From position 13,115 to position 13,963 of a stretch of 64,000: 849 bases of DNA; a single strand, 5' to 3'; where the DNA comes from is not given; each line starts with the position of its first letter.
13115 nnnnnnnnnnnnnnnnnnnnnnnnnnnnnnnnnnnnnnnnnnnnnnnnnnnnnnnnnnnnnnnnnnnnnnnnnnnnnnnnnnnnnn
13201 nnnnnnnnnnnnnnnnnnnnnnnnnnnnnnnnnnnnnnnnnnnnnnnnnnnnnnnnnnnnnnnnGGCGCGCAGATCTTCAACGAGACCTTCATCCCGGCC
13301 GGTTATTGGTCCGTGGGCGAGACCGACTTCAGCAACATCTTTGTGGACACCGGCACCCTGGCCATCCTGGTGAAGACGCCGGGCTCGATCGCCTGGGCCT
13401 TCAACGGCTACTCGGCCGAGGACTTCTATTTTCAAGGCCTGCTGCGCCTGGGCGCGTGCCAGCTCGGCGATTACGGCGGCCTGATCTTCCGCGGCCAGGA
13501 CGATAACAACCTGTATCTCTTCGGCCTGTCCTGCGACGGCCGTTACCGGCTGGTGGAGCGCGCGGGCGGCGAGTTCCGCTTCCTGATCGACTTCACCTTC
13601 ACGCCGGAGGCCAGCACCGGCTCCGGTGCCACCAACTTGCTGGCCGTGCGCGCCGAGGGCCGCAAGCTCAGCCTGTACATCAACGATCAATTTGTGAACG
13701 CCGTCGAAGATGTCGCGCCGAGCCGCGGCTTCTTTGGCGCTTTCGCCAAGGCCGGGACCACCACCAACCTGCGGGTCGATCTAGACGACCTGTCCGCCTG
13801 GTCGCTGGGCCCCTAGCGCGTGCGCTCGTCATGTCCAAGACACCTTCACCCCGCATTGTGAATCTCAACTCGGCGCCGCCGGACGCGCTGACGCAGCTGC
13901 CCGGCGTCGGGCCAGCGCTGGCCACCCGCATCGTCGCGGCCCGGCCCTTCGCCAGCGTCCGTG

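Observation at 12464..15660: Tandem paralogs with a cytoplasmic ComEA-type HhH domain, one TM helix and an extracytoplasmic lectin-like beta-sandwich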

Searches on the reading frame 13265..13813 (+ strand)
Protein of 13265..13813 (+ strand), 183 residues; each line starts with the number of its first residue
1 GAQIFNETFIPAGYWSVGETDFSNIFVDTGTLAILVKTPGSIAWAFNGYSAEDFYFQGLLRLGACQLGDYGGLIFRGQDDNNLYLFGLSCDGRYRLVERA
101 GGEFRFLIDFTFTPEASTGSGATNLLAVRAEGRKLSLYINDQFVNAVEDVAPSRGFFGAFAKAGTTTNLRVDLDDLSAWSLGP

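Call 20: search_protein_families(library=pfam, alignment_id=A1, max_evalue=1)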
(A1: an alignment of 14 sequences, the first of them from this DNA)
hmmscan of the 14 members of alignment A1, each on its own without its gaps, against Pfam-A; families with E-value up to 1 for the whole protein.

A. member 1, seq(183 aa): 0 families

B. families by the number of members that match (of 14 scanned): 7 families
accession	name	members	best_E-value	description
PF23918.1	DUF7257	5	0.00089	Domain of unknown function (DUF7257)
PF06439.18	3keto-disac_hyd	5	0.0013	3-keto-disaccharide hydrolase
PF13385.13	Laminin_G_3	3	0.00035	Concanavalin A-like lectin/glucanases superfamily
PF19763.6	DUF6250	1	0.044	Domain of unknown function (DUF6250)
PF03621.18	MbtH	1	0.059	MbtH-like protein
PF21708.4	Glyco_hydro_59_C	1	0.078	Galactocerebrosidase, C-terminal lectin domain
PF05735.19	TSP_C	1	0.25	Thrombospondin C-terminal region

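Call 21: search_solved_structures(query=A1, max_evalue=1)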
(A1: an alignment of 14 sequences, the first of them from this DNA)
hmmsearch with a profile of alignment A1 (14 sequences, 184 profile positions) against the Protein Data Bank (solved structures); distinct sequences matched with E-value up to 1: 9.
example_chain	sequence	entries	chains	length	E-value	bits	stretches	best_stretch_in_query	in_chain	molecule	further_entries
4b1l_A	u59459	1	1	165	1.1e-07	35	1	48-162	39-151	LEVANASE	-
4azz_A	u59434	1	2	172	1.2e-07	34.9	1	48-162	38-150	LEVANASE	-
4b1m_A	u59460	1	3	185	1.5e-07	34.5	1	48-162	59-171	LEVANASE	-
6er2_A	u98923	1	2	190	0.0027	20.7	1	80-153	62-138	BNR/Asp-box repeat protein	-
6er3_A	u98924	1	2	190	0.0027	20.7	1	80-153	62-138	BNR/Asp-box repeat protein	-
6er4_A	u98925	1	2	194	0.0028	20.6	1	80-153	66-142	BNR/Asp-box repeat protein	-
4jqt_A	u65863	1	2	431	0.015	18.2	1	46-168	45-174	putative glycosyl hydrolase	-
3imm_A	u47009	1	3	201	0.41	13.6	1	114-156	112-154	Putative secreted glycosylhydrolase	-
4qvs_A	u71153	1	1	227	0.41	13.6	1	83-150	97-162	S-layer domain-containing protein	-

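Call 24: find_homologous_proteins(query=A1, max_evalue=0.001)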
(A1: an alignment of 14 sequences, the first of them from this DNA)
Query A1 (14 sequences) (183 aa, profile of the alignment): 322 proteins with E <= 0.001 among 5586 candidates; the best 120 are listed.
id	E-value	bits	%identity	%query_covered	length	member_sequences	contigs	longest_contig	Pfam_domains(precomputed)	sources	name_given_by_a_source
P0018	2.1e-57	212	62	100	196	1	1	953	-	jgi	jgi:hypothetical protein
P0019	2.5e-55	205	62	99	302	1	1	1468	-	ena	-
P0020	1.4e-44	170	28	69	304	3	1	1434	-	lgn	-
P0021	1.2e-40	157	61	74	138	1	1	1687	-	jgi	jgi:hypothetical protein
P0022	2.2e-40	156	30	87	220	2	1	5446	-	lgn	-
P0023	3.2e-40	156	31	83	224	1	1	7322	-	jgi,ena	-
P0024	6.0e-40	155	32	79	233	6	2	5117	-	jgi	jgi:hypothetical protein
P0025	1.1e-39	154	30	79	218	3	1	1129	-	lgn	-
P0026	1.4e-39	154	28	83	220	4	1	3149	-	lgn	-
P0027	2.3e-39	153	28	86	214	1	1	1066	-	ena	-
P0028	3.5e-39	152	33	86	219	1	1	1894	-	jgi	jgi:hypothetical protein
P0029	3.5e-39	152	29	87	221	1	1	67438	PF06439.19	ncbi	-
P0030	4.0e-39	152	28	86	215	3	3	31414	-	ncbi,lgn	-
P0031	4.3e-39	152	26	81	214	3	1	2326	-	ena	-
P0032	5.6e-39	152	32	80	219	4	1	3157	-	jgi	jgi:hypothetical protein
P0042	2.1e-38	150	27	89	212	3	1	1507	PF06439.19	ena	-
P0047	2.8e-38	149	36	48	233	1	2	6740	PF06439.19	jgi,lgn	jgi:hypothetical protein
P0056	5.6e-38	148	29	94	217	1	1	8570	PF06439.19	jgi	-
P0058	7.3e-38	148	28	83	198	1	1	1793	PF06439.19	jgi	jgi:hypothetical protein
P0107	1.9e-36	144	30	51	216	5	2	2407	PF06439.19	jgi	jgi:hypothetical protein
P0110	2.5e-36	143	29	58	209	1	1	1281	PF06439.19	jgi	jgi:hypothetical protein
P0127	1.3e-35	141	29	81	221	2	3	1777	PF06439.19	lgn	-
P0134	2.1e-35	140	32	85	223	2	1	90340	PF06439.19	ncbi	-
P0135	2.1e-35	140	32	51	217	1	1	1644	PF06439.19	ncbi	-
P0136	2.3e-35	140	31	54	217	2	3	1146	PF06439.19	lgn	-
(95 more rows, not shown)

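Call 28: predict_structure(alignment_id=A2)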
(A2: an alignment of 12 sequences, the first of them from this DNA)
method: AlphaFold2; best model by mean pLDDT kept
length: 183 residues; sequences in the alignment: 12
mean_pLDDT: 94.4   pTM: 0.90
mean pLDDT of the five models: 94.4, 94.1, 93.6, 93.2, 93.1
residues with pLDDT >= 90: 158; 70-90: 24; 50-70: 1; < 50: 0
segments of 3 or more residues with pLDDT < 50: none
pLDDT, mean of each block of 10 residues (from residue 1): 92 87 95 97 95 97 93 92 95 96 94 94 96 97 96 92 96 97 78
secondary structure, 60 per line:
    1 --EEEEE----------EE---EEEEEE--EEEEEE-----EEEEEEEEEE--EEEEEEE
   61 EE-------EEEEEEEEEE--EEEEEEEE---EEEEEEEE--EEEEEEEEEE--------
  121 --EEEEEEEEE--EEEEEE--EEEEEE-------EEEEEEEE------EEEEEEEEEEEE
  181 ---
elements in order: E3-7 E23-28 E31-36 E42-51 E54-62 E70-79 E82-89 E93-100 E103-112 E123-131 E134-139 E142-147 E155-162 E169-180

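Call 31: fold_search(model_id=the predicted structure, library=pdb)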
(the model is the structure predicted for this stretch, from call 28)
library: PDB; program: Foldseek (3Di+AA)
matches with E <= 10: 1899; with E <= 0.001: 636
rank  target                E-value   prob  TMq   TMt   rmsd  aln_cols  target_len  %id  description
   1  4b1m_A                3.3e-09  1.00  0.71  0.78   3.3       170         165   16  CARBOHYDRATE BINDING MODULE CBM66 FROM BACILLUS SUBTILIS (released 2012-12-12)
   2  4azz_A                4.0e-09  1.00  0.74  0.82   2.9       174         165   17  Carbohydrate binding module CBM66 from Bacillus subtilis (released 2012-07-25)
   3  4b1m_B                5.5e-09  1.00  0.72  0.80   3.2       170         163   18  CARBOHYDRATE BINDING MODULE CBM66 FROM BACILLUS SUBTILIS (released 2012-12-12)
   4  4b1m_C                6.4e-09  1.00  0.73  0.82   2.9       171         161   18  CARBOHYDRATE BINDING MODULE CBM66 FROM BACILLUS SUBTILIS (released 2012-12-12)
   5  4b1l                  7.7e-08  1.00  0.70  0.79   2.8       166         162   19  CARBOHYDRATE BINDING MODULE CBM66 FROM BACILLUS SUBTILIS (released 2012-12-12)
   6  3o12                  1.2e-07  1.00  0.66  0.65   4.2       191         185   16  The crystal structure of a functionally unknown protein from Saccharomyces cerevisiae. (released 2010-09-15)
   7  5mqr                  3.2e-07  1.00  0.68  0.13   7.0       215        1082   13  Sialidase BT_1020 (released 2017-03-22)
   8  3wht_A                4.6e-07  1.00  0.68  0.61   3.8       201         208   11  Crystal structure of ERGIC-53/MCFD2, Calcium-free form (released 2014-01-15)
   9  4jqt_A                5.1e-07  1.00  0.69  0.32   4.1       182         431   15  Crystal structure of a putative glycosyl hydrolase (BT3469) from Bacteroides thetaiotaomicron VPI-5482 at 2.49 A resol (released 2013-04-17)
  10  1gbg                  5.1e-07  1.00  0.69  0.60   5.0       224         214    9  BACILLUS LICHENIFORMIS BETA-GLUCANASE (released 1995-12-07)
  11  1gv9                  5.6e-07  1.00  0.60  0.51   5.5       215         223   12  p58/ERGIC-53 (released 2002-02-28)
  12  1r1z_A                6.2e-07  1.00  0.62  0.48   5.3       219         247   14  The Crystal structure of the Carbohydrate recognition domain of the glycoprotein sorting receptor p58/ERGIC-53 reveals (released 2003-12-16)
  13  8jp4_B                8.9e-07  1.00  0.66  0.41   5.0       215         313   11  Cryo-EM structure of the head region of full-length ERGIC-53 with MCFD2 (form A) (released 2024-04-17)
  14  8a9y_E                9.8e-07  1.00  0.61  0.26   4.0       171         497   14  Substrate-free levan utilisation machinery (utilisome) (released 2023-06-07)
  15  4yge_E                1.0e-06  1.00  0.60  0.51   7.6       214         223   10  Crystal structure of ERGIC-53/MCFD2, trigonal calcium-bound form 2 (released 2016-04-06)
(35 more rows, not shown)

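Call 54: search_solved_structures(query=A2, max_evalue=0.0001, show_alignments=1)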
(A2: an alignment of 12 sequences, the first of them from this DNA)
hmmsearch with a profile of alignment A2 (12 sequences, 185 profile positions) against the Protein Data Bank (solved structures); distinct sequences matched with E-value up to 0.0001: 3.
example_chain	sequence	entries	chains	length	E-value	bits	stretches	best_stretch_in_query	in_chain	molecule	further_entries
4b1l_A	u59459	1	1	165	2.7e-08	37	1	48-163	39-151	LEVANASE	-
4azz_A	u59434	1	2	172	2.9e-08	36.9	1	48-163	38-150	LEVANASE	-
4b1m_A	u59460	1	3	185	3.8e-08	36.6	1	48-163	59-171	LEVANASE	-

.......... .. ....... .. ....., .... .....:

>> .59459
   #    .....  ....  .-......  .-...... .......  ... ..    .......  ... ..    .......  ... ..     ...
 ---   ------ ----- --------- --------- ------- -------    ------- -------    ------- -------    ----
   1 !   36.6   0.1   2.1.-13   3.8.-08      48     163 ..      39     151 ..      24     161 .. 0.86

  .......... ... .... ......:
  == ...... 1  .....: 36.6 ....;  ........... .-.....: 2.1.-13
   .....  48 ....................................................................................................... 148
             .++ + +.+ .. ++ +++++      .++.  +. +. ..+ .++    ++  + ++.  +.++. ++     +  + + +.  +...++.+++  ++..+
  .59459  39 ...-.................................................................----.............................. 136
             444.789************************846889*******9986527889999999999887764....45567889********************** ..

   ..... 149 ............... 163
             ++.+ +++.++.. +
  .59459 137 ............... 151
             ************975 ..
